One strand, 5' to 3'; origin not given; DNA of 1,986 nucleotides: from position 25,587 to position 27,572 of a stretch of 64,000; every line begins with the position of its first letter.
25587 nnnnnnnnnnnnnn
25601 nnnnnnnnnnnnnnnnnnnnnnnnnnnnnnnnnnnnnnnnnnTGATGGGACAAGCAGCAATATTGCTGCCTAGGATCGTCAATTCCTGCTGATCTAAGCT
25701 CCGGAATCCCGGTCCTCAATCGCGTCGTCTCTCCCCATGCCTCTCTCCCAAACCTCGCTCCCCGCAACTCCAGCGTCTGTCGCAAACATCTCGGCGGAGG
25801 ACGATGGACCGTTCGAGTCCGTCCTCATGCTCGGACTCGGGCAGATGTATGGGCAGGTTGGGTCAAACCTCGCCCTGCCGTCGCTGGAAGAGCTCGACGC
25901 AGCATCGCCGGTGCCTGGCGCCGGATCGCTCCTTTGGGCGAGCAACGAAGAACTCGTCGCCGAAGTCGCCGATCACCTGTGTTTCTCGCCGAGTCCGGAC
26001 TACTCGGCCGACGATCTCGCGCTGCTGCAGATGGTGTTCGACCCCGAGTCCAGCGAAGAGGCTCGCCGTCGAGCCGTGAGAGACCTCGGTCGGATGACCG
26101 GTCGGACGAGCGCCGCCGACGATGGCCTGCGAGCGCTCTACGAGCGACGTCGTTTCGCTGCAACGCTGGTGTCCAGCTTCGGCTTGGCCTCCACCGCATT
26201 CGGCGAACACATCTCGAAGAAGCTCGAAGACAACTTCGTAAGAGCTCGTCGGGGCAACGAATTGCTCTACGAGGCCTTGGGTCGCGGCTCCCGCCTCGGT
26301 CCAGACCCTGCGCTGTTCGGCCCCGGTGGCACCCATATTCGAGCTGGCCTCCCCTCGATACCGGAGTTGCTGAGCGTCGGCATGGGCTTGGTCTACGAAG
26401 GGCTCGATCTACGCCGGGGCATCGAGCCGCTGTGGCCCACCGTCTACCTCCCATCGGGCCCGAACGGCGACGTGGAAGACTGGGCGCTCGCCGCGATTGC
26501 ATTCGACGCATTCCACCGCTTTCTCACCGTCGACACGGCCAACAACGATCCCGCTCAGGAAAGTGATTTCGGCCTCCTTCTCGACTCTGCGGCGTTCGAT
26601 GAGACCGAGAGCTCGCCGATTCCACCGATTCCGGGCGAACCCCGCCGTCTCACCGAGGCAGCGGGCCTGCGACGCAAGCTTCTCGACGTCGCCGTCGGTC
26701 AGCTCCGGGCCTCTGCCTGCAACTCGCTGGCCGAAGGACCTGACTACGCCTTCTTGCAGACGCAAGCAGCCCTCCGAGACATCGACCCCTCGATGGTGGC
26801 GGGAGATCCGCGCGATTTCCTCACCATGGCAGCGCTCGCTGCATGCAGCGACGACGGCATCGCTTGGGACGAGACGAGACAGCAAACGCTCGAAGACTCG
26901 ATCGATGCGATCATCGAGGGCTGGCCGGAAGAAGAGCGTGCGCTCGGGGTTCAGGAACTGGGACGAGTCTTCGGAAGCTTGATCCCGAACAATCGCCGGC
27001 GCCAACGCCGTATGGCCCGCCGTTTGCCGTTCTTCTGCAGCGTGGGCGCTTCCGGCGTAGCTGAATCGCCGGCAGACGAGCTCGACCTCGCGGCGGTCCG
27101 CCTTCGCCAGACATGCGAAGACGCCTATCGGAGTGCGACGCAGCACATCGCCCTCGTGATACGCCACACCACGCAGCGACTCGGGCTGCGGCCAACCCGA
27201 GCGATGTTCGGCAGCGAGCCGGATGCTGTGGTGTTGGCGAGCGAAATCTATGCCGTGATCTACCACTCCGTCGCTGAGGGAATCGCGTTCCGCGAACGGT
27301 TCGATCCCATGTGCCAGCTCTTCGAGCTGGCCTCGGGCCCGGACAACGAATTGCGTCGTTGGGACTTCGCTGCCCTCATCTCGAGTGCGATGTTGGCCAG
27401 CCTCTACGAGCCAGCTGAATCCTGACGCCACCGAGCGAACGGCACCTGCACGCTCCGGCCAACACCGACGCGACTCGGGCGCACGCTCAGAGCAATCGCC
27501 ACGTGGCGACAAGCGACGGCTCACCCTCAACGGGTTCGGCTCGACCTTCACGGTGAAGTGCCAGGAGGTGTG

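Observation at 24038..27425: Tandem pair of large paralogous proteins built from a duplicated, unrecognised module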

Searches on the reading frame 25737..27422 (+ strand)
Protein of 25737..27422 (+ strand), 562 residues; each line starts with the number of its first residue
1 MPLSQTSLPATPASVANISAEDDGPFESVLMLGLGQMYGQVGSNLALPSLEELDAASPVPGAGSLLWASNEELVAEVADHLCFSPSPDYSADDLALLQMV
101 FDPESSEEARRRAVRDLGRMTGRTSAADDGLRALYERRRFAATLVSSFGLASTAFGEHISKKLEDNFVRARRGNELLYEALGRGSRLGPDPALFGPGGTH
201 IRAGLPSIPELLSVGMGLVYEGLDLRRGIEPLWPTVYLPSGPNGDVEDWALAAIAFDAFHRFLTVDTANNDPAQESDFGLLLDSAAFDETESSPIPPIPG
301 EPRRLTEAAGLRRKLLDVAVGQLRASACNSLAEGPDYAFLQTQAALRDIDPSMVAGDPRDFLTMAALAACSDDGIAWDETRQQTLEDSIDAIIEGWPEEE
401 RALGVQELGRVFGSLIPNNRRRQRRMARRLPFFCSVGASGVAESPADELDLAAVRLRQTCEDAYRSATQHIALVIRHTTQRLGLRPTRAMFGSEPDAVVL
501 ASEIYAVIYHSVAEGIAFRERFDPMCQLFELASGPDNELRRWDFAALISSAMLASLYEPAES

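Call 4: search_protein_families(library=pfam, proteins=[window:25737-27422:+], max_evalue=1)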
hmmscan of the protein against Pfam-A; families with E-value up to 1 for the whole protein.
window:25737-27422:+ (562 aa): 1 family
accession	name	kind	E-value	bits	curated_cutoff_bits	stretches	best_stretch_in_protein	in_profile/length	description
PF20404.3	DUF6694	-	0.027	15.3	24.3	1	363-402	8-46/102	Family of unknown function (DUF6694)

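Call 5: search_protein_families(library=ncbifam, proteins=[window:25737-27422:+], max_evalue=1)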
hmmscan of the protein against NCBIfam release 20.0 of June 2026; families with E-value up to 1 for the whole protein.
window:25737-27422:+ (562 aa): 1 family
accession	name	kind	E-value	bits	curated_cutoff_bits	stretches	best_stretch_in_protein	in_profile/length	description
NF038403.1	perm_prefix_1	domain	0.048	13.5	30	1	105-119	36-50/59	permease prefix domain 1-containing protein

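Call 7: search_protein_families(library=padloc, proteins=[window:25737-27422:+], max_evalue=1)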
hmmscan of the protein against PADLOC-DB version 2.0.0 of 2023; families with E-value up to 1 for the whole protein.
window:25737-27422:+ (562 aa): 0 families

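Call 9: search_solved_structures(query=window:25737-27422:+, max_evalue=1)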
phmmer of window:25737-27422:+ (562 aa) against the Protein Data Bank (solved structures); distinct sequences matched with E-value up to 1: 1.
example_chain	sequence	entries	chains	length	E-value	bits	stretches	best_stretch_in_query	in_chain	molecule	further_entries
4omy_A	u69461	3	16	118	0.68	12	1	132-182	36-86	NolR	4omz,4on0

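Call 10: find_homologous_proteins(query=window:25737-27422:+, max_evalue=0.1)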
Query window:25737-27422:+ (562 aa): 1 proteins with E <= 0.1 among 8000 candidates.
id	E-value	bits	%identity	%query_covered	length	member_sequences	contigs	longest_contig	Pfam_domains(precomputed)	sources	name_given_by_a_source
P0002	0.0e+0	1242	100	100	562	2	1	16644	-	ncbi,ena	-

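Call 91: search_dna_similar(query=window:25737-27422:+, collection=phages, mode=protein, max_evalue=0.001, max_rows=10)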
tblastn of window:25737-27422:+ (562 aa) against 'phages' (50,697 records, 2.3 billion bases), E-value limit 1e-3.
No match.
